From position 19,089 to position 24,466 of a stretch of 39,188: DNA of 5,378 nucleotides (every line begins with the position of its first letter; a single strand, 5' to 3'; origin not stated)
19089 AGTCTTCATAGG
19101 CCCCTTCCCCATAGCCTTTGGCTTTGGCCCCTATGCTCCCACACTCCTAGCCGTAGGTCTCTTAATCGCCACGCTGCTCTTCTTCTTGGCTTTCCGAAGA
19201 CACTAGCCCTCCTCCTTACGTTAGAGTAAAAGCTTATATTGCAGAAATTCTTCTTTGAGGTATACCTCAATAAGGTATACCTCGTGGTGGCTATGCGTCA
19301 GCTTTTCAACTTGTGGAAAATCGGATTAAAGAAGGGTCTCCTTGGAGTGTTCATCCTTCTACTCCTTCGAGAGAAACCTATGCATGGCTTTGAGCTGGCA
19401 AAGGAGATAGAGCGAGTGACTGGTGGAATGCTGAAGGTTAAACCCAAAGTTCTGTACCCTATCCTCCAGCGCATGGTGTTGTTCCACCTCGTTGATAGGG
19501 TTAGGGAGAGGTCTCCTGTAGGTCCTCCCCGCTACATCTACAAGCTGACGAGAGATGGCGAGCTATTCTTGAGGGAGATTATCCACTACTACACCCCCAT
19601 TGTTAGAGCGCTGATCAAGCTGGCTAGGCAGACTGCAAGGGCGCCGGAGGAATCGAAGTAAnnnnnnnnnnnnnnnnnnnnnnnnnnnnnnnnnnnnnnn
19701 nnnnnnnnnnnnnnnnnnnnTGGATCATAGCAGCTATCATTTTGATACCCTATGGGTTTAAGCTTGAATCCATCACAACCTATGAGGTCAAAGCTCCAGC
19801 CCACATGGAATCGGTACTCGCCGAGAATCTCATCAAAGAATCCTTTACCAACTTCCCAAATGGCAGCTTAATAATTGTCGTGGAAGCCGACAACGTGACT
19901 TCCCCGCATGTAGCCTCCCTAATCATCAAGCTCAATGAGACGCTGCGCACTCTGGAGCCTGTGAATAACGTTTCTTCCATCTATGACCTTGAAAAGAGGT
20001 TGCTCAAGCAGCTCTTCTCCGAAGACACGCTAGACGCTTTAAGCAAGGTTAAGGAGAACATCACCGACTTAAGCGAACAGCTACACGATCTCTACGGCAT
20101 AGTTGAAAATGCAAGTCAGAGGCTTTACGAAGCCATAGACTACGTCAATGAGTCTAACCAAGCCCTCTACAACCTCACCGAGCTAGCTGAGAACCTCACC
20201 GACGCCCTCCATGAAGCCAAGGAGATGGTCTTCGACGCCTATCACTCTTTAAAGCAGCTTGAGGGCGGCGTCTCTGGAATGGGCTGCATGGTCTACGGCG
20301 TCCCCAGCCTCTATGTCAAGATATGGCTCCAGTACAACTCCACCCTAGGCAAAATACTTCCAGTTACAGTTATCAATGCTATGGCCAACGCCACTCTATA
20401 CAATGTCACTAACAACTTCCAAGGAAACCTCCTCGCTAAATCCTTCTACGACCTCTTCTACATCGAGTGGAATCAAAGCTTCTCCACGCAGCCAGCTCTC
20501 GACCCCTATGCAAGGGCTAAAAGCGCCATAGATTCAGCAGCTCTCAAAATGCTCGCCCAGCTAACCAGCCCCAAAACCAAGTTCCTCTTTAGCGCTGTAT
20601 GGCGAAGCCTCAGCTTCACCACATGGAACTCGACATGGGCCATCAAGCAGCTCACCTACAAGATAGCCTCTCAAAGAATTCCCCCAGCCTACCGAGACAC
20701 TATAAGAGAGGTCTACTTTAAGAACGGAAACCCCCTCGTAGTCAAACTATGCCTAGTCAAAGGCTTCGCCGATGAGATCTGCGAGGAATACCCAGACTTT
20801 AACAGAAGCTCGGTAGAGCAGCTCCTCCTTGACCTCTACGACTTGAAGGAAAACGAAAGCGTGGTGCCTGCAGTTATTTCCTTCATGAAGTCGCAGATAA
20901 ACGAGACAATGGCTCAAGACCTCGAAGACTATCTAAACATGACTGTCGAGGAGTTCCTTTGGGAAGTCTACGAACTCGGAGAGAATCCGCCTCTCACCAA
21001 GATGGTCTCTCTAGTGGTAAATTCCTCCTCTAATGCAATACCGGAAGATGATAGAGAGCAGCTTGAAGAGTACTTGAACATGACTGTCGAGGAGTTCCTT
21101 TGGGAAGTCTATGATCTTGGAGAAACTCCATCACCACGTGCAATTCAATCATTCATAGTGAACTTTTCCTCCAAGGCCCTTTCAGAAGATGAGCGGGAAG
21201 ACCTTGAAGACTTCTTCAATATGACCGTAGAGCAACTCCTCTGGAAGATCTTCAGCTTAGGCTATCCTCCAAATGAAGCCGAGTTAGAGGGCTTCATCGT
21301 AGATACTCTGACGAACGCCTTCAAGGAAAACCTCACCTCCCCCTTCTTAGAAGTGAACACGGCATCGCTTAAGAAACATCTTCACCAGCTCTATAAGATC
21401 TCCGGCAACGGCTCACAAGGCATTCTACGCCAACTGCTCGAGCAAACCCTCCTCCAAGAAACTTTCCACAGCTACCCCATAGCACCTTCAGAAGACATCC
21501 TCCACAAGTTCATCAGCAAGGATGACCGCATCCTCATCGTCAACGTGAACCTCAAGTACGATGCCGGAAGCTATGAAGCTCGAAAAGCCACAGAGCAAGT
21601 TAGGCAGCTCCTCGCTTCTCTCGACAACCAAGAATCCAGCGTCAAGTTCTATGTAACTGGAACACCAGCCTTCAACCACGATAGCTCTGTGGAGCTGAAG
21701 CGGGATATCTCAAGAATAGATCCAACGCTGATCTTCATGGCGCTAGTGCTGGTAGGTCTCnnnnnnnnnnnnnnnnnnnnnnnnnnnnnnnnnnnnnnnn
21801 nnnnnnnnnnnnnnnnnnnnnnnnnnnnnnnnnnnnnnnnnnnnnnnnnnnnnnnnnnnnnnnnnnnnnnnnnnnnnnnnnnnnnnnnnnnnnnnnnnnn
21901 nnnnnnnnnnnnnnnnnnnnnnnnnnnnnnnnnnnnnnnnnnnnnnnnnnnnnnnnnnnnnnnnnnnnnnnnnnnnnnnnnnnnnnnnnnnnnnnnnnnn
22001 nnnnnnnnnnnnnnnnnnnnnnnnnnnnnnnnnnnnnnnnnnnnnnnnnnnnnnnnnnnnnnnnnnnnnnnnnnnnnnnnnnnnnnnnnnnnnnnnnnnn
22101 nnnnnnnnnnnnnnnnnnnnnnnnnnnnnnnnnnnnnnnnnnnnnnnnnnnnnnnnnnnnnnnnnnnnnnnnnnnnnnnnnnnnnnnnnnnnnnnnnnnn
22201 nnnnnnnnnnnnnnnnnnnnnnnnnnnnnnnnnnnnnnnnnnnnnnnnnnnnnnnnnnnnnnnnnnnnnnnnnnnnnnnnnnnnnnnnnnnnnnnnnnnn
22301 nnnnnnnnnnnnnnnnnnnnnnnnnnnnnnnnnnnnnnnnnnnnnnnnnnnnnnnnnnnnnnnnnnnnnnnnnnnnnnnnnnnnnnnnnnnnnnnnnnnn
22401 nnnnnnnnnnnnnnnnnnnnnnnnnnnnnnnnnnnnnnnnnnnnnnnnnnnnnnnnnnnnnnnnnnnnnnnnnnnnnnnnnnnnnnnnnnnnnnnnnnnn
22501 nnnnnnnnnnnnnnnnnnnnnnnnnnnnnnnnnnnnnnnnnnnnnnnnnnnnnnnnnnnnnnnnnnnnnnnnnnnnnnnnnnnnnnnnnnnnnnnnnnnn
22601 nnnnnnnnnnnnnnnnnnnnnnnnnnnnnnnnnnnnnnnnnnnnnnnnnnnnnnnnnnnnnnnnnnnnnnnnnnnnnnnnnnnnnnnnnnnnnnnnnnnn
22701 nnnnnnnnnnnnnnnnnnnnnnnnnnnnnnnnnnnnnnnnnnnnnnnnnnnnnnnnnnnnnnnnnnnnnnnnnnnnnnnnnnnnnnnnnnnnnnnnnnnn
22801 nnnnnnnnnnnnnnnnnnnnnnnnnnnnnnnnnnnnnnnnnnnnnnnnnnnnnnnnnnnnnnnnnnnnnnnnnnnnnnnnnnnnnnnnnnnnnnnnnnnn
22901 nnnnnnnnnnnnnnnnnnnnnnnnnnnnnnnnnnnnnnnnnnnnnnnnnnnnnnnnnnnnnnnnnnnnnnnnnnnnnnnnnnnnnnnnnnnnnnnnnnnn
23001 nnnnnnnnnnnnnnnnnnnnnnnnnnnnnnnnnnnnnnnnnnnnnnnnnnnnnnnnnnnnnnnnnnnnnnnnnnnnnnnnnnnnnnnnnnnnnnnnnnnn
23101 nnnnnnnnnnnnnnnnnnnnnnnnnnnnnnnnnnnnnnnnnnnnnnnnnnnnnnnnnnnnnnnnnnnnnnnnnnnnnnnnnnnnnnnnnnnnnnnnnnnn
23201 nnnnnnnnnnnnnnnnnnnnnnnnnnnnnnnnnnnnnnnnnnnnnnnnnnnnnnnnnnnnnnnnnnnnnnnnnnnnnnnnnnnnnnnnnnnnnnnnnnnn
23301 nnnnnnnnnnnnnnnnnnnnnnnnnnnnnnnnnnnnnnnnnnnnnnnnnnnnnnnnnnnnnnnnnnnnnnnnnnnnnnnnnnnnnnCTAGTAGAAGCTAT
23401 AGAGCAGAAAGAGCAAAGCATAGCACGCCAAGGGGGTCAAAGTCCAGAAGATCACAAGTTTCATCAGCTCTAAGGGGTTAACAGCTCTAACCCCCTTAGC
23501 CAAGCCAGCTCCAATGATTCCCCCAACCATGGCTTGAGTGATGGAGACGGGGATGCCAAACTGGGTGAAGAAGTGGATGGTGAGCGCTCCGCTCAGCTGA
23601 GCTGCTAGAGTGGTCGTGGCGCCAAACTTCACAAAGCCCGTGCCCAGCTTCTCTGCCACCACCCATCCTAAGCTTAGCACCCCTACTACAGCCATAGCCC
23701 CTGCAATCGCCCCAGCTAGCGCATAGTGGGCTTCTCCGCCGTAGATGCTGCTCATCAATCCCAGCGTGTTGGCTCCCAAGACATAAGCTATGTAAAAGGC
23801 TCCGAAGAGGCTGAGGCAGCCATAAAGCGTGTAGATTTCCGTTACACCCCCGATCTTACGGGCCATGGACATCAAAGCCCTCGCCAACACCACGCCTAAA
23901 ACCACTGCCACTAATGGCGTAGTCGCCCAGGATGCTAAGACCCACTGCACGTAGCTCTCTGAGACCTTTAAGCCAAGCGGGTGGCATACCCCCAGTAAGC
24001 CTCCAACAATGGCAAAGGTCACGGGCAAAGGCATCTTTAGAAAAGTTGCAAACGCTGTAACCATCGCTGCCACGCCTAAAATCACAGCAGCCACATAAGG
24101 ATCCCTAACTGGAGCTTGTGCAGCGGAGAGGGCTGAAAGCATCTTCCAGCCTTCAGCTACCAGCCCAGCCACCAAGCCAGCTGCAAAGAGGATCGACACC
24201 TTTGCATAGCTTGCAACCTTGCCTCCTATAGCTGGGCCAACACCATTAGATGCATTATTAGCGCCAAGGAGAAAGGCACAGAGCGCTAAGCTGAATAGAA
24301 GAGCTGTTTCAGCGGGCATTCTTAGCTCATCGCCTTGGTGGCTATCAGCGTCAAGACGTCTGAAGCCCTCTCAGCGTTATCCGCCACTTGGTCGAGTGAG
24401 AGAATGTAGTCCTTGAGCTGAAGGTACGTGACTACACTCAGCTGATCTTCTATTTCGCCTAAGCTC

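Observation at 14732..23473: Candidate novel envelope system: Tyr-rich anchor protein, Ig-repeat glycoprotein, zinc-ribbon membrane protein and a PadR-controlled giant-ectodomain MMPL exporter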

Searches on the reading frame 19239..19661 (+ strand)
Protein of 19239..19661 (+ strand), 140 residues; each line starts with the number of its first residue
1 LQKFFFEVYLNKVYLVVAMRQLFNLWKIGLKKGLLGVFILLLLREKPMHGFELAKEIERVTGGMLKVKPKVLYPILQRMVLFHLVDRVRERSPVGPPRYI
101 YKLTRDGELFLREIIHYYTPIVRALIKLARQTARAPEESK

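Call 3: search_protein_families(library=pfam, proteins=[window:19239-19661:+], max_evalue=0.01)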
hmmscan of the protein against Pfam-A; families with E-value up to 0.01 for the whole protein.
window:19239-19661:+ (140 aa): 2 families
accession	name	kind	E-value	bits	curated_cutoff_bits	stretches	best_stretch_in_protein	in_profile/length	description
PF03551.20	PadR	-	5.1e-16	58.9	27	1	39-112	1-74/75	Transcriptional regulator PadR-like family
PF01638.23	HxlR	-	0.0054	17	20.8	0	52-114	19-75/91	HxlR-like helix-turn-helix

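Call 4: search_protein_families(library=ncbifam, proteins=[window:19239-19661:+], max_evalue=0.01)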
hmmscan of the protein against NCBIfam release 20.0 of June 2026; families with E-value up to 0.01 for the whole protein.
window:19239-19661:+ (140 aa): 3 families
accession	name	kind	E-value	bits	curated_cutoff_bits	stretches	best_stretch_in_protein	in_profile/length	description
TIGR03433.1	padR_acidobact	paralog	2.4e-13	50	101.8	1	32-125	2-95/101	PadR family transcriptional regulator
TIGR02719.1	repress_PhaQ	equivalog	1.1e-05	25.7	139.35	1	29-114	19-102/138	poly-beta-hydroxybutyrate-responsive repressor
NF053635.1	TransRegRv3488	equivalog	0.0011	19.1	140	1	30-113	4-83/98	Rv3488 family transcriptional regulator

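Call 88: search_solved_structures(query=window:19293-19658:+, max_evalue=0.01, show_alignments=2)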
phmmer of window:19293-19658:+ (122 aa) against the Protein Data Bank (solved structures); distinct sequences matched with E-value up to 0.01: 15.
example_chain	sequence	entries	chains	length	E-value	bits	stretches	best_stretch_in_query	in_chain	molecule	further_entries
7wjp_A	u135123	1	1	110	1.8e-10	44.6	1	12-112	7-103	PadR family transcriptional regulator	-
5h20_A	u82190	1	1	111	9.1e-09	39.1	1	9-98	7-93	Putative PadR-family transcriptional regulatory protein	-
2esh_A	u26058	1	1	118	3e-08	37.4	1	16-117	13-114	conserved hypothetical protein TM0937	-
8jxk_A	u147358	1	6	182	5.5e-06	30.1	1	17-97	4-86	Conserved protein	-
3hhh_A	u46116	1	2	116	6.7e-06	29.8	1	11-110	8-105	Transcriptional regulator, PadR family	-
9qbc_A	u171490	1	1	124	1.3e-05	28.9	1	14-96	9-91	PadR-family transcriptional regulator PadR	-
4esb_A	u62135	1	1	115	2.5e-05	28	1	13-96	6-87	Transcriptional regulator, PadR family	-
5zqh_A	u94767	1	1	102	3.6e-05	27.5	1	12-91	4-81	PadR family transcriptional regulator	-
5dym_A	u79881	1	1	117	4.9e-05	27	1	13-94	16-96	PadR-family transcriptional regulator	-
9qbd_A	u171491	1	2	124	6.1e-05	26.7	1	14-96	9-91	PadR-family transcriptional regulator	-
4esf_A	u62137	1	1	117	0.00041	24.1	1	13-92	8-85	PadR-like transcriptional regulator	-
6abq_B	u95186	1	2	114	0.00093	22.9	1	12-92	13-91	PadR family transcriptional regulator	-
3elk_A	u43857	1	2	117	0.0012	22.6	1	14-94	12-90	Putative transcriptional regulator TA0346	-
6abt_B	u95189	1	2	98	0.0012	22.5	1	14-91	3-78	PadR family transcriptional regulator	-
4ejo_A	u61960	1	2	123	0.0014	22.3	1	10-103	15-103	Transcriptional regulator, PadR-like family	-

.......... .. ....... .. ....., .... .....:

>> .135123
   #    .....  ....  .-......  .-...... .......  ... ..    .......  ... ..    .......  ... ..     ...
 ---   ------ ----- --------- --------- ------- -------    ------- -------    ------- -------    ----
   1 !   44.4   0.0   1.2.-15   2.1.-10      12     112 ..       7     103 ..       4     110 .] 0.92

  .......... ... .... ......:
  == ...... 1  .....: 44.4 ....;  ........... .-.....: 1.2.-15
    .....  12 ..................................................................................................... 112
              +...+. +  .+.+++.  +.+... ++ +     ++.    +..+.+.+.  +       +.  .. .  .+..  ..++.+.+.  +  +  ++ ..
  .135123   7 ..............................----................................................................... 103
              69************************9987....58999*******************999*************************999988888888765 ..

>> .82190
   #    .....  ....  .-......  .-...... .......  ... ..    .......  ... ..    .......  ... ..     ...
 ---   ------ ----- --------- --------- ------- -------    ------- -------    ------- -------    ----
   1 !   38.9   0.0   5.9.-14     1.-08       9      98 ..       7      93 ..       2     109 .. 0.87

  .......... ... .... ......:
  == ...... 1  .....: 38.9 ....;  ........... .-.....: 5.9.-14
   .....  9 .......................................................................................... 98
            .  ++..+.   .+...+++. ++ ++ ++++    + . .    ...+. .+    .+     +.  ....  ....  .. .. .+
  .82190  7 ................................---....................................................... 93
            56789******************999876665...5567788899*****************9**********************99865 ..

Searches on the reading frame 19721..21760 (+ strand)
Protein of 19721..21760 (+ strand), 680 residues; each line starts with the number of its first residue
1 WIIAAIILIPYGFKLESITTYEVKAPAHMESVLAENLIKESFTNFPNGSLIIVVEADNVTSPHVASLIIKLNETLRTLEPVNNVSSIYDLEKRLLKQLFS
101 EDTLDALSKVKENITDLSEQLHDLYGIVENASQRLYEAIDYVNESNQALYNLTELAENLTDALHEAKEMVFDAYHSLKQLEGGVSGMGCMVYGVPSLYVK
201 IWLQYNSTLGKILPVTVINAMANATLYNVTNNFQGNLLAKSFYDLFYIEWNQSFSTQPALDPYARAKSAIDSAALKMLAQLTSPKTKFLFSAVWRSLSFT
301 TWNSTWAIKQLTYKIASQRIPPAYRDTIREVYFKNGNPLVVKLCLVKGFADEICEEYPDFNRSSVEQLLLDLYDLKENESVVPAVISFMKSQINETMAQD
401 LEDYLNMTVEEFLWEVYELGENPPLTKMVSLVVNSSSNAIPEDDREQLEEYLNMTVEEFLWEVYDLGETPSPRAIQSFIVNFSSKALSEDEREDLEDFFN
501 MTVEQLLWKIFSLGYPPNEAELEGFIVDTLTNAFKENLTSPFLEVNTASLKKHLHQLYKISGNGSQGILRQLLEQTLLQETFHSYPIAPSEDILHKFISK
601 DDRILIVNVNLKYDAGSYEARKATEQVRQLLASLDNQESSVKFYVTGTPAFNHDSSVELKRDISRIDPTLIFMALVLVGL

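Call 80: predict_structure(alignment_id=A9)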
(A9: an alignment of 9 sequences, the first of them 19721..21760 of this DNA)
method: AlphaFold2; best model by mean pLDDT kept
length: 680 residues; sequences in the alignment: 9
mean_pLDDT: 54.3   pTM: 0.32
mean pLDDT of the five models: 54.3, 51.9, 50.6, 49.8, 48.7
residues with pLDDT >= 90: 0; 70-90: 134; 50-70: 264; < 50: 282
segments of 3 or more residues with pLDDT < 50: 1-24, 90-107, 142-144, 175-245, 260-264, 273-345, 420-424, 466-471, 513-519, 537-545, 556-590, 665-680
pLDDT, mean of each block of 10 residues (from residue 1): 33 29 55 81 65 80 69 79 66 36 45 58 66 62 53 63 60 47 32 35 38 41 36 36 50 55 47 43 31 31 33 34 35 37 49 58 70 59 69 64 67 66 52 64 66 67 53 57 68 68 67 47 58 52 47 47 33 27 35 67 82 77 85 68 83 74 48 35
secondary structure, 60 per line:
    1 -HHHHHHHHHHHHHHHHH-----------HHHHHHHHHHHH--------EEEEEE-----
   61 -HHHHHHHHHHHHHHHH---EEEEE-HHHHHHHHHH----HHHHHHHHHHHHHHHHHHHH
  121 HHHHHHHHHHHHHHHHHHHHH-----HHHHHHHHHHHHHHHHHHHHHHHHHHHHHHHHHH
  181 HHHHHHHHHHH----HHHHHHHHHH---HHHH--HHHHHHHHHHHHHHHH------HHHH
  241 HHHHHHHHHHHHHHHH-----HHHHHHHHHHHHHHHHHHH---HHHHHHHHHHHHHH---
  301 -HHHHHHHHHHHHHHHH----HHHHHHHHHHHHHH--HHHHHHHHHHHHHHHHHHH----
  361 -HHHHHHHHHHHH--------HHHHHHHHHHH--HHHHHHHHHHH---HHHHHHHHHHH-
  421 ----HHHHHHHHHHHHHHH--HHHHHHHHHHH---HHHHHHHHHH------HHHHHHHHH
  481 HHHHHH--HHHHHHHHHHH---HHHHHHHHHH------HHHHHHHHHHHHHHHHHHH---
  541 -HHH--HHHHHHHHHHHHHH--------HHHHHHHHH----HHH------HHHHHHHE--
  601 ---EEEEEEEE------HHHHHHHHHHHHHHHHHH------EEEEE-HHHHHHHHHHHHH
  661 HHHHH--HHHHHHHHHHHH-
elements in order (helices of 4 or more, strands of 3 or more residues): H2-18 H30-41 E50-55 H62-77 E81-85 H87-96 H101-141 H147-191 H196-205 H209-212 H215-230 H237-256 H262-280 H284-297 H302-317 H322-335 H338-356 H362-373 H382-392 H395-405 H409-419 H425-439 H442-452 H456-465 H472-486 H489-499 H503-512 H519-537 H547-560 H569-577 H591-597 E604-611 H618-635 E642-646 H648-665 H668-679

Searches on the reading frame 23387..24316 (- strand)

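Call 67: search_protein_families(library=ncbifam, proteins=[window:23387-24316:-], max_evalue=10)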
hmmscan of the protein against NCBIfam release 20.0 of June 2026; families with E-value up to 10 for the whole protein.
window:23387-24316:- (309 aa): 1 family
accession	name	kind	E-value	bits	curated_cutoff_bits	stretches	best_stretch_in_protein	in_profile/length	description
NF053884.1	SulfPermCysPBac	equivalog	2.5e-11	43.1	400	1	5-306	5-312/354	sulfate permease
